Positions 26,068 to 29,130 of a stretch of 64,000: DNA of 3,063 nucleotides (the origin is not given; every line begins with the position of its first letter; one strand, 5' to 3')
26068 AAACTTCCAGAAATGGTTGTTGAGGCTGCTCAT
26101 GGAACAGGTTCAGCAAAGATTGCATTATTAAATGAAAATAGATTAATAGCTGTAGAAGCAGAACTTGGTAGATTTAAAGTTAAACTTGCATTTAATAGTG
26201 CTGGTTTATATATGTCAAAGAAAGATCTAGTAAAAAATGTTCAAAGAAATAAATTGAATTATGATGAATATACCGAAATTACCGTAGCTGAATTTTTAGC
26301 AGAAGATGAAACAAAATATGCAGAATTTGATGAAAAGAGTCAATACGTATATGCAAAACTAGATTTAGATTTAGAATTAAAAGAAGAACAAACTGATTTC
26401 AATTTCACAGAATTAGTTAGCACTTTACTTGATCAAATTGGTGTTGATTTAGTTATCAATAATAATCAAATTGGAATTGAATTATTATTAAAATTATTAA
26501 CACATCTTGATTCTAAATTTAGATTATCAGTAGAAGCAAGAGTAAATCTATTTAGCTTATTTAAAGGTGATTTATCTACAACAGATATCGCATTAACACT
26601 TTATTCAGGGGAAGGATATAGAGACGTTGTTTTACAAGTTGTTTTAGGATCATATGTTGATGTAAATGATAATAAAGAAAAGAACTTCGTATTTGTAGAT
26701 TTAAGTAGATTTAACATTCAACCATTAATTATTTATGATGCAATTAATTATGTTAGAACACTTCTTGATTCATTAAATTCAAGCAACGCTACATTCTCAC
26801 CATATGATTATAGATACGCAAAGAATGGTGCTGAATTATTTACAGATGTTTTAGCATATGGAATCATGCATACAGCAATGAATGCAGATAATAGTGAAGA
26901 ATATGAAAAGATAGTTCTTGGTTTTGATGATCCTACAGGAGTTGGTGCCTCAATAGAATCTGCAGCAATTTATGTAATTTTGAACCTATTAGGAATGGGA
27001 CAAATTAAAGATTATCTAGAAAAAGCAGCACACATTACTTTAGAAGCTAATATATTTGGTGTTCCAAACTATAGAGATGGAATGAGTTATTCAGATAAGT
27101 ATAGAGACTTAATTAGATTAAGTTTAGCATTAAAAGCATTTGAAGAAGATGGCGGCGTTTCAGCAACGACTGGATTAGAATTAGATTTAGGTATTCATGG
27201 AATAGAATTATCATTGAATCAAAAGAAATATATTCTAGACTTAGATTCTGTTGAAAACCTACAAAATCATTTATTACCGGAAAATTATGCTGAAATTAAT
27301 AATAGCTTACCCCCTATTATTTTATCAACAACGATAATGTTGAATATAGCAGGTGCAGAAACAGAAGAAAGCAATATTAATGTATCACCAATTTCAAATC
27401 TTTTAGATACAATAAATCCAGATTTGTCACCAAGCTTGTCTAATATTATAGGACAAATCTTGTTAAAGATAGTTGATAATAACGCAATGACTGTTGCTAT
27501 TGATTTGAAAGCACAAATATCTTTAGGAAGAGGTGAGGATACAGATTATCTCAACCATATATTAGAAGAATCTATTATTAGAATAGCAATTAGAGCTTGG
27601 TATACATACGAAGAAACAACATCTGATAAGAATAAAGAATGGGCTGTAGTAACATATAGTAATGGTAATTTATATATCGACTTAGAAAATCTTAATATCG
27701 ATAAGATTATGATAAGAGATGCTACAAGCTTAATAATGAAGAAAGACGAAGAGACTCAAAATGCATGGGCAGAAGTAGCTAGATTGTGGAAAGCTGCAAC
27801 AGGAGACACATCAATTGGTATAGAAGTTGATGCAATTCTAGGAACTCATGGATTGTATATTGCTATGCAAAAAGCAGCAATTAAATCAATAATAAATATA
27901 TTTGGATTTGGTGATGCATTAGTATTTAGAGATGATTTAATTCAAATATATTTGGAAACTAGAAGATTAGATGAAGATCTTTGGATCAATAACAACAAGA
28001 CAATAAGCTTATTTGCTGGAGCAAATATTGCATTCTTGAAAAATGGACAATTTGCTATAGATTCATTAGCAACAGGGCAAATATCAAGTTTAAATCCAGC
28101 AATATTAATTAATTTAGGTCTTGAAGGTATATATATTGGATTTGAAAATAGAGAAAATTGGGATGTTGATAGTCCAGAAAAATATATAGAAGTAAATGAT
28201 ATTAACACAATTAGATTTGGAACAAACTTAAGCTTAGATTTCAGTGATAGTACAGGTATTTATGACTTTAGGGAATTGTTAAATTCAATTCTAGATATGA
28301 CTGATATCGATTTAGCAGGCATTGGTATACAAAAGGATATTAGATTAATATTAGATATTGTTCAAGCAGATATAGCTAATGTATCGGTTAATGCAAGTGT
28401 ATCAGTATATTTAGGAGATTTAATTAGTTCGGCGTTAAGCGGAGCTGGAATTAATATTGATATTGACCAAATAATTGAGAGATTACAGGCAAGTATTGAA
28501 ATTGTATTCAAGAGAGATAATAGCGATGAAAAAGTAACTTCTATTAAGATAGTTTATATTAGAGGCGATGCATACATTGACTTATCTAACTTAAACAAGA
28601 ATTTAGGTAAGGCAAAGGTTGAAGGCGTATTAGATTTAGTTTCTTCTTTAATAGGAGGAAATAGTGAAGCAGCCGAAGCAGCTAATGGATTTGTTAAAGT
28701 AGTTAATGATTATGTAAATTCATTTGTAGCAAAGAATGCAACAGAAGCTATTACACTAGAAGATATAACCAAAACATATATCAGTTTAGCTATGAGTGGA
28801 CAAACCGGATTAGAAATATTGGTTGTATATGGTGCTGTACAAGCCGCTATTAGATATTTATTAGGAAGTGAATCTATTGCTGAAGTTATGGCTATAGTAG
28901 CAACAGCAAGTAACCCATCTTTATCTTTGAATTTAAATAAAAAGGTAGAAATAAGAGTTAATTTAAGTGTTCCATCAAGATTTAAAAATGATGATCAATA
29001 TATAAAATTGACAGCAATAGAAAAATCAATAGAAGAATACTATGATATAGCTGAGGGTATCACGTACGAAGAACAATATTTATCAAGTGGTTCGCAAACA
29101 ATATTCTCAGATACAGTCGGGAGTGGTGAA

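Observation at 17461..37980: Second conserved module element: an acidic N-A-[DE] linker followed by a strand plus an amphipathic helix ending in Gly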

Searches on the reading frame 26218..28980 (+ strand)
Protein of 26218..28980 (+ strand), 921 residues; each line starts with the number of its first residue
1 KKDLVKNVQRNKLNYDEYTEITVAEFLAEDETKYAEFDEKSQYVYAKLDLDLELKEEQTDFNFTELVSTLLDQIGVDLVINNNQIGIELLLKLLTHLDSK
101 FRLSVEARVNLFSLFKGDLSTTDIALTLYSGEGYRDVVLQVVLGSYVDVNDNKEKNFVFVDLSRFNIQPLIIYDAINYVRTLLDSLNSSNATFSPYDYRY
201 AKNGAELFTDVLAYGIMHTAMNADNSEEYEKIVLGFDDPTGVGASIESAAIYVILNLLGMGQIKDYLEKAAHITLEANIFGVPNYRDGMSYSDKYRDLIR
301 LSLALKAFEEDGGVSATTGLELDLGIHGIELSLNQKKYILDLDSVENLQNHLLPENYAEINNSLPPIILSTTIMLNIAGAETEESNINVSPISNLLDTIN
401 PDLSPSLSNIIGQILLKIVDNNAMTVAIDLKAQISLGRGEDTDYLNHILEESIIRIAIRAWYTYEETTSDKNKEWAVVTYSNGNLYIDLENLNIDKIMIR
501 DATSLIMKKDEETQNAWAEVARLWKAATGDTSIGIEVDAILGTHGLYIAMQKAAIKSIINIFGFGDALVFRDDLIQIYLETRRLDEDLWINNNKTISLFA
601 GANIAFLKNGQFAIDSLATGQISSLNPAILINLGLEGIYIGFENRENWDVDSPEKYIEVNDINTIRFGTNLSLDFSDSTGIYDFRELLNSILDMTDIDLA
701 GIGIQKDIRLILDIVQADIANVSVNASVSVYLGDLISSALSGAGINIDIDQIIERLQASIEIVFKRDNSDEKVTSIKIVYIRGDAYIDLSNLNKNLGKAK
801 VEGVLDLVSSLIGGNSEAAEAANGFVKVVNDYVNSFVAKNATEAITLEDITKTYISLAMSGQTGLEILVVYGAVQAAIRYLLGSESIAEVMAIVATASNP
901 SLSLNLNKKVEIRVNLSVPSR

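Call 8: find_homologous_proteins(query=window:26218-28980:+, max_evalue=0.001)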
Query window:26218-28980:+ (921 aa): 1 proteins with E <= 0.001 among 8000 candidates.
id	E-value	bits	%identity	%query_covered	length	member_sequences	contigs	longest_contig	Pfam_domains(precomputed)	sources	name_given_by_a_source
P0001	1.2e-101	360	42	56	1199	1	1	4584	-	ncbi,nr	ncbi:MAG: hypothetical protein IJ676_04320, partial [Clostridia bacterium]|nr:hypothetical protein [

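Call 13: find_related_loci(query=window:26218-28980:+, collection=genome_contigs, flank=10000)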
Query window:26218-28980:+ (921 aa) in genome_contigs; peptide patterns used: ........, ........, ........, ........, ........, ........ (x = any residue, [..] = any of these).
44 stretches matched a pattern, but none encodes a relative of the query by tblastn (E <= 1e-3).

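Call 19: search_protein_representatives(protein=window:26218-28980:+)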
Query: 921 residues. Proteins with E-value up to 0.001 (for the whole library): 9; up to 1e-10: 7; up to 1e-30: 5. The best 9 are listed.
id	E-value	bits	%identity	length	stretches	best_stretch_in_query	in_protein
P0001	3.7e-102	359.6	45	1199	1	14-529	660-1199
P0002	6.4e-60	219.9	40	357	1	261-572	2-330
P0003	2.3e-49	185.0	38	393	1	623-920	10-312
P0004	2.8e-38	148.3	39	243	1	49-282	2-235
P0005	3.1e-37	144.9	37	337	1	353-614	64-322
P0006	6.6e-19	84.2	35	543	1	744-920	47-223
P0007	3.7e-12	61.9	43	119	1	757-870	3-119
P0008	2.2e-08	49.4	33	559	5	647-706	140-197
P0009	1.1e-07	47.1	48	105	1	523-585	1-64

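Call 35: predict_structure(alignment_id=A2)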
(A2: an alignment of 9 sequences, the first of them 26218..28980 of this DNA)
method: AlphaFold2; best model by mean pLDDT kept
length: 921 residues; sequences in the alignment: 9
mean_pLDDT: 42.5   pTM: 0.30
mean pLDDT of the five models: 42.5, 40.9, 39.6, 36.5, 36.4
residues with pLDDT >= 90: 0; 70-90: 62; 50-70: 169; < 50: 690
segments of 3 or more residues with pLDDT < 50: 1-41, 73-85, 147-150, 152-156, 163-172, 185-364, 379-405, 519-762, 764-773, 778-921
pLDDT, mean of each block of 10 residues (from residue 1): 26 29 40 34 60 56 55 45 49 58 68 52 67 65 53 50 42 52 48 41 43 41 36 28 35 39 40 35 29 32 35 33 34 27 34 31 50 55 39 45 52 64 69 64 61 80 69 82 79 74 58 49 41 27 27 38 34 24 24 21 22 24 26 25 26 35 37 40 43 38 39 44 45 34 32 43 45 47 43 43 46 36 41 39 36 37 26 29 35 35 29 26 28
secondary structure, 60 per line:
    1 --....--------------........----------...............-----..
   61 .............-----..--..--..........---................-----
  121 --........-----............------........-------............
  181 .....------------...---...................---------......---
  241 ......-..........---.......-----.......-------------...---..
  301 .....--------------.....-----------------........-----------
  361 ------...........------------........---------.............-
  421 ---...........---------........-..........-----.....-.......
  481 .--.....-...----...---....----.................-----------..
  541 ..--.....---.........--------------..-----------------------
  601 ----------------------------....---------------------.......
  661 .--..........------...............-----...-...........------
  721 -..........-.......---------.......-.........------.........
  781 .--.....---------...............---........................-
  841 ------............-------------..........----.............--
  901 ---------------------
elements in order (helices of 4 or more, strands of 3 or more residues): H3-6 H21-28 H39-42 E43-53 H59-73 H87-96 E100-110 H111-115 E123-130 E136-147 E154-161 H169-185 H204-222 E232-237 E241-246 H248-257 H261-267 E273-279 E299-305 E320-324 H342-349 E367-377 H390-397 H407-419 E424-434 H444-451 E453-462 H468-472 E474-481 E484-488 E497-499 H503-506 H511-527 E539-542 E545-549 H553-561 H629-632 E654-661 E664-673 H680-694 H704-714 E722-731 H733-739 H749-755 E757-765 E772-781 E784-788 H798-812 H816-839 H847-858 H872-881 H886-898
